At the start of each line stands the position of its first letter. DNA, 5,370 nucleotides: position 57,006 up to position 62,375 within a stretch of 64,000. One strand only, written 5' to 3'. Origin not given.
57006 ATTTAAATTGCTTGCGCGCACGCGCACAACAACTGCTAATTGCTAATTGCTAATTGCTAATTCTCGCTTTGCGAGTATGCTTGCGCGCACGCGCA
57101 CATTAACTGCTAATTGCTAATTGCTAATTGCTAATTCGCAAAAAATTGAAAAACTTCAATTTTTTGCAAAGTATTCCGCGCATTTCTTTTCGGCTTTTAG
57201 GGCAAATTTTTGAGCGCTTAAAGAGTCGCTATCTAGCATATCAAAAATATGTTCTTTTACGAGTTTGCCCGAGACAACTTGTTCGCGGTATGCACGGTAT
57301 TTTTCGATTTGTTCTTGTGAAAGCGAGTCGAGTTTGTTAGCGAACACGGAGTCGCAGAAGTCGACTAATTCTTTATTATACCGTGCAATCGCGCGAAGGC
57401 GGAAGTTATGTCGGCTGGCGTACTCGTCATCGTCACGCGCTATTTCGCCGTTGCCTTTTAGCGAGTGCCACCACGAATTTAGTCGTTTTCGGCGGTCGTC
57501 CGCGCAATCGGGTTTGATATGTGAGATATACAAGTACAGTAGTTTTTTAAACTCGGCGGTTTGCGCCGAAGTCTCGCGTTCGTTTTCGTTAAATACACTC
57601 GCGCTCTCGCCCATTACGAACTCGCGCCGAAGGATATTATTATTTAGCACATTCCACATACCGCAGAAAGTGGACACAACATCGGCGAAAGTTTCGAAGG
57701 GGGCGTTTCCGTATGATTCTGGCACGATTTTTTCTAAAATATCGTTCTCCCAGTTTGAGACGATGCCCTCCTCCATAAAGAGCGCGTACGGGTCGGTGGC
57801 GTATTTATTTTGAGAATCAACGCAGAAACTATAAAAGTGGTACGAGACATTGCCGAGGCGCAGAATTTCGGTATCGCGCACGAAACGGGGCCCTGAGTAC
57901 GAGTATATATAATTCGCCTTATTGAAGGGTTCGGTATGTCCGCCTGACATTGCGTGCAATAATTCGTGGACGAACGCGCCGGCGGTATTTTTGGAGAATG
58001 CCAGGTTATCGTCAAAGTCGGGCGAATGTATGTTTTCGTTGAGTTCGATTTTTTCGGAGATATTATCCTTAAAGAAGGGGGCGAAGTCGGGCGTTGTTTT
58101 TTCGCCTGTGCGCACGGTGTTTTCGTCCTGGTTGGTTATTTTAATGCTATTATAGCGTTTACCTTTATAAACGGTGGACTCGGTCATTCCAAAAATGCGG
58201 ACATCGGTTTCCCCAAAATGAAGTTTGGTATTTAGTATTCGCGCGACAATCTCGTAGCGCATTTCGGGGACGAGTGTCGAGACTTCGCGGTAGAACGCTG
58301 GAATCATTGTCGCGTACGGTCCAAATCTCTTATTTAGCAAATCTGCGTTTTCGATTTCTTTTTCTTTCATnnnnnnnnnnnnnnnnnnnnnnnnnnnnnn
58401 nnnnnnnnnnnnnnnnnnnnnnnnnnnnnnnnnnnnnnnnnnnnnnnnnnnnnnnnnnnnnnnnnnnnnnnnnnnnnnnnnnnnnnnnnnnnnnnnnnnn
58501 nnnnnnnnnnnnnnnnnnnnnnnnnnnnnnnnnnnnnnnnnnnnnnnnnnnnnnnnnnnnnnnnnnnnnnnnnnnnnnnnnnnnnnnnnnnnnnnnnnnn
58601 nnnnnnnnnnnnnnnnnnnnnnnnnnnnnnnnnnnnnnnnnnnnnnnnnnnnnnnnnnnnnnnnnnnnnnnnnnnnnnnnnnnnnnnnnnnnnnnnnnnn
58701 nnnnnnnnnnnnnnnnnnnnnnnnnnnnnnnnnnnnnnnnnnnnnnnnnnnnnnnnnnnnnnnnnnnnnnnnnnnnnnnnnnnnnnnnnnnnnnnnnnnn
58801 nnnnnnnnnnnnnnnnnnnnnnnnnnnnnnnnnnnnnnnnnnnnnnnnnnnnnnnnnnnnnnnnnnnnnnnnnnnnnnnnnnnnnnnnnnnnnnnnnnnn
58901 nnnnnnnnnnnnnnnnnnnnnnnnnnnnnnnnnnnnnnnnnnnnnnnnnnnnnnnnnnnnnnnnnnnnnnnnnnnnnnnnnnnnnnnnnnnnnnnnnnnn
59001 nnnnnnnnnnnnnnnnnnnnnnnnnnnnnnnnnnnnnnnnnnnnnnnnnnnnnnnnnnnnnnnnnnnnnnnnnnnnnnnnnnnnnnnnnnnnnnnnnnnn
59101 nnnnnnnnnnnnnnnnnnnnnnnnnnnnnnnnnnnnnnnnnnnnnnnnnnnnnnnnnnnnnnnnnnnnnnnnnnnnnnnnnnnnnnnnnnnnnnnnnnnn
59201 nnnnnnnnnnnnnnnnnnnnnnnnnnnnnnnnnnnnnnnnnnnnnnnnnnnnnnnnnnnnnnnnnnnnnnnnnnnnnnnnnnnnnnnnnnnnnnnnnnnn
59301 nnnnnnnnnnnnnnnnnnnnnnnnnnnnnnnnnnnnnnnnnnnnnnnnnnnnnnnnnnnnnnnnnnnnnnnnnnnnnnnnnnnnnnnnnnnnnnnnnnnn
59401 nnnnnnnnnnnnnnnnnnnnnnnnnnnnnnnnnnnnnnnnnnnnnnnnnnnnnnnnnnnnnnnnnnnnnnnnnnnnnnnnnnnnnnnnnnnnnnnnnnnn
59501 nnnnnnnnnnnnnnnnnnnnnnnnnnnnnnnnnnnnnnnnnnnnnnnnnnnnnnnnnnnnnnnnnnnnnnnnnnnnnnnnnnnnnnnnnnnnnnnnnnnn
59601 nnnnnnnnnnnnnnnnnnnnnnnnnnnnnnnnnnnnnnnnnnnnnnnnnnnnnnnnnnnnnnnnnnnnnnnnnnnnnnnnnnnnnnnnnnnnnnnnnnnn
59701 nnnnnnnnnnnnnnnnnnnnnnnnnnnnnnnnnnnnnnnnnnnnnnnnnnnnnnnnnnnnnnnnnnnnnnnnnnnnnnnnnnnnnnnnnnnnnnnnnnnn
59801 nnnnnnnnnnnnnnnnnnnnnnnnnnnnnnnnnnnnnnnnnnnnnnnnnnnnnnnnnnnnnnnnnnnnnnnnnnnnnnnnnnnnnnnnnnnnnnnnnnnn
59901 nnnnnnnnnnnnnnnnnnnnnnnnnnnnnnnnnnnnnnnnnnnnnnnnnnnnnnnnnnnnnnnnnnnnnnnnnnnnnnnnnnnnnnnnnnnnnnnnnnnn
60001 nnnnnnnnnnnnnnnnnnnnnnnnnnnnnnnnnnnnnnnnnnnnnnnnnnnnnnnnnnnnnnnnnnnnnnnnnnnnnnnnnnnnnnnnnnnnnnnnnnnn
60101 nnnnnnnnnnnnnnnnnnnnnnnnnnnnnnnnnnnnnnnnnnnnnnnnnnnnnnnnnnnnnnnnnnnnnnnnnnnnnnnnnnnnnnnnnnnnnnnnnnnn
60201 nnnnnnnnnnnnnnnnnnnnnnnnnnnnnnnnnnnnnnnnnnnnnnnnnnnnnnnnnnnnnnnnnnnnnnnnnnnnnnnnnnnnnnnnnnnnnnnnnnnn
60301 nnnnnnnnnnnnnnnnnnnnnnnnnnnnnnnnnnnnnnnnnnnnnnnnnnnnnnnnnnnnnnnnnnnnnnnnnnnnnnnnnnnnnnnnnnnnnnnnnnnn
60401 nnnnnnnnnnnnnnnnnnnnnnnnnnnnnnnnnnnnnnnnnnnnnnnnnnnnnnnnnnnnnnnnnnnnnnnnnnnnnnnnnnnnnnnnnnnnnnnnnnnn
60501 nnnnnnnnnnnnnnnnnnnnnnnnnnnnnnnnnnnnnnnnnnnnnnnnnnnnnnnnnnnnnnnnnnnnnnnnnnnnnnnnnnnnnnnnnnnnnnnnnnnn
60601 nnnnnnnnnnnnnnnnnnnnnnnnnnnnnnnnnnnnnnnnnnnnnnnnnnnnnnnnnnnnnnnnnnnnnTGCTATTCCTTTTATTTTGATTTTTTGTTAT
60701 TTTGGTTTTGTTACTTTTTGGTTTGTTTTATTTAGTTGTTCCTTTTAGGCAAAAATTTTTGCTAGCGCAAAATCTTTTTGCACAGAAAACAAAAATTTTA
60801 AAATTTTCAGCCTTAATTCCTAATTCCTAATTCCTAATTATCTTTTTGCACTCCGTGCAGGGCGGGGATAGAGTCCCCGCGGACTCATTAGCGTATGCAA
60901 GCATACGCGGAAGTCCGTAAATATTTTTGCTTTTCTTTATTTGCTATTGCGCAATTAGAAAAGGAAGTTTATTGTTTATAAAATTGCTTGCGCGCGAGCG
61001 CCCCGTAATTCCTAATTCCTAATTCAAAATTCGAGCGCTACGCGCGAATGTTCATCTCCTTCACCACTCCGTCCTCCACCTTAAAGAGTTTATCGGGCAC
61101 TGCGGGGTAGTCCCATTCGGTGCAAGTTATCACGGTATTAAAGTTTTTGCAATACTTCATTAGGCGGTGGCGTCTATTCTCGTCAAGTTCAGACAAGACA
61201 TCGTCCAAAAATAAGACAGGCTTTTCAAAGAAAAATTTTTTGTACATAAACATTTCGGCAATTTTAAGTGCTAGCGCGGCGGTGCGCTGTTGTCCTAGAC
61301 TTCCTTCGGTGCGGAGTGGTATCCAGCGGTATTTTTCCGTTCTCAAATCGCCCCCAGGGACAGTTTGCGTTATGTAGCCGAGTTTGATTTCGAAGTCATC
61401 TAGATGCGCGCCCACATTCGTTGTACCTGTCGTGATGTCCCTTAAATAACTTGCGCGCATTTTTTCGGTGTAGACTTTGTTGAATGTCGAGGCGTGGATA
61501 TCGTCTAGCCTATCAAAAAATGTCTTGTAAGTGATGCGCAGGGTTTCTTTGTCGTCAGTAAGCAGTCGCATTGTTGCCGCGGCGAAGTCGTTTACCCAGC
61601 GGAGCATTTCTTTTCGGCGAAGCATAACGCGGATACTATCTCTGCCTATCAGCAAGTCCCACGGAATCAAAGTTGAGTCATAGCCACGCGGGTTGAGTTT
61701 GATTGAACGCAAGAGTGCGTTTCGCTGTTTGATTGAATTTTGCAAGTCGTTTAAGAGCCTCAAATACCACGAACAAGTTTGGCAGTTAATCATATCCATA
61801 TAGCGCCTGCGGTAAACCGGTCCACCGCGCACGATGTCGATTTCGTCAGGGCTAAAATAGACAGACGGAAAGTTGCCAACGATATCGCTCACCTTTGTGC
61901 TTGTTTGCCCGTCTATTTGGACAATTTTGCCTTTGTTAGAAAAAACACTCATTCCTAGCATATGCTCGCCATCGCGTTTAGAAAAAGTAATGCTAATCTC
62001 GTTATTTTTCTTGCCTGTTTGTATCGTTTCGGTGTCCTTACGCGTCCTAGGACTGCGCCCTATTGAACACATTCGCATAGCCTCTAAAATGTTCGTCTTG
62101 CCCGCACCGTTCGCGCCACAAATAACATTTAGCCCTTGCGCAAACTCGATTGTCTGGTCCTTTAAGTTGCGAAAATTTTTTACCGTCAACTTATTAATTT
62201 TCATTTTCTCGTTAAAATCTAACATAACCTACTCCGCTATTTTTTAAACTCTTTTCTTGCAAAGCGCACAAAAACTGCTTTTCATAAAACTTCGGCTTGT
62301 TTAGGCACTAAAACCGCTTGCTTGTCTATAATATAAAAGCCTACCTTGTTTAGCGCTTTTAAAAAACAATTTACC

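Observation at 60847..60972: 130-190-nt core element with compensatory changes in three or four hairpins (8 copies): candidate structured RNA or REP-like DNA element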

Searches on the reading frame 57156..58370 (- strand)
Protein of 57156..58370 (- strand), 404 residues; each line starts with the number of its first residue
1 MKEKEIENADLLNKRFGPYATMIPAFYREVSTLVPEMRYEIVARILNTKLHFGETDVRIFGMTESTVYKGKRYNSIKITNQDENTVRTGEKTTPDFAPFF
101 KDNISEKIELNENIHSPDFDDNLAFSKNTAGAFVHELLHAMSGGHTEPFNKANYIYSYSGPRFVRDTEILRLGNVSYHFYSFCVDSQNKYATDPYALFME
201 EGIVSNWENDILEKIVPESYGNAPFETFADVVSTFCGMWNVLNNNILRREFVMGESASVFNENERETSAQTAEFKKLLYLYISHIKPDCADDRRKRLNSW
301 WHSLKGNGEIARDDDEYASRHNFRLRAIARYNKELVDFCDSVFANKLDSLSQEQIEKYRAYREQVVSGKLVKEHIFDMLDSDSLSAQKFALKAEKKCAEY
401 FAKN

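Call 6: search_protein_families(library=pfam, proteins=[window:57156-58370:-])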
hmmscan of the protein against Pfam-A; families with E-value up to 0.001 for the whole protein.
window:57156-58370:- (404 aa): 0 families

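Call 75: search_protein_families(library=ncbifam, proteins=[window:57156-58370:-], max_evalue=0.01)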
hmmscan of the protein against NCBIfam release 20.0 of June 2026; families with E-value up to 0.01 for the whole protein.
window:57156-58370:- (404 aa): 0 families

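Call 84: find_homologous_proteins(query=window:57156-58370:-, max_evalue=1e-20)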
Query window:57156-58370:- (404 aa): 1 proteins with E <= 1e-20 among 3201 candidates.
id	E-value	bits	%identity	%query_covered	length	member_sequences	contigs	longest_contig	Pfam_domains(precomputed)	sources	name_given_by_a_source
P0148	2.3e-272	921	100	100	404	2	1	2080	-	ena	-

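Call 85: find_encoding_contigs(protein=P0148, flank=10000, max_places=6)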
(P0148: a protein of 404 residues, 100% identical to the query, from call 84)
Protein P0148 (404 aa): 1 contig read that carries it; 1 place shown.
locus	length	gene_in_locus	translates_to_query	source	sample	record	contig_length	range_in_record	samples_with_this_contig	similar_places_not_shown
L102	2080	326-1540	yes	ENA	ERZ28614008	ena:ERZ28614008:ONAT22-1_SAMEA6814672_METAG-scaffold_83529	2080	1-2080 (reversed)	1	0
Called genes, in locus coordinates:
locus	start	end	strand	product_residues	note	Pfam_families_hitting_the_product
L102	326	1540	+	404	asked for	-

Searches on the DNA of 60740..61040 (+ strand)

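Call 49: search_dna_similar(query=window:60740-61040:+, collection=plasmids, mode=distant, max_evalue=0.01, max_rows=10)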
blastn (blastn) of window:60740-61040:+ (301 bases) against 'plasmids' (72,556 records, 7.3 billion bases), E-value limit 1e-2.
No match.

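Call 50: search_dna_similar(query=window:60740-61040:+, collection=phages, mode=distant, max_evalue=0.01, max_rows=10)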
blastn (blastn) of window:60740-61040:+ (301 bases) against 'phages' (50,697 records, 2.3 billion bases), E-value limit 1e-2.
No match.

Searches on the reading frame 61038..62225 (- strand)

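Call 6: search_protein_families(library=pfam, proteins=[window:61038-62225:-])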
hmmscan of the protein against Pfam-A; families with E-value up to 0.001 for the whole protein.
window:61038-62225:- (395 aa): 6 families
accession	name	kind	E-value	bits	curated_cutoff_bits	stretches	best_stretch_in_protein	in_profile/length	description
PF02463.25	SMC_N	-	3.4e-22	79.4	40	1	10-363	2-187/220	RecF/RecN/SMC N terminal domain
PF13476.12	AAA_23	-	2.3e-20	74.5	27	1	12-106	1-101/201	AAA domain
PF13175.12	AAA_15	-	5.2e-15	56.4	32.1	1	8-54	1-47/374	AAA ATPase domain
PF13304.12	AAA_21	-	8.8e-09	36.3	27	1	32-54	1-23/304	AAA domain, putative AbiEii toxin, Type IV TA system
PF13514.12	AAA_27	-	2.4e-07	31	22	1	8-64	1-60/206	AAA domain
PF13555.12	AAA_29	-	0.00091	19.4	27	0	11-51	2-43/61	P-loop containing region of AAA domain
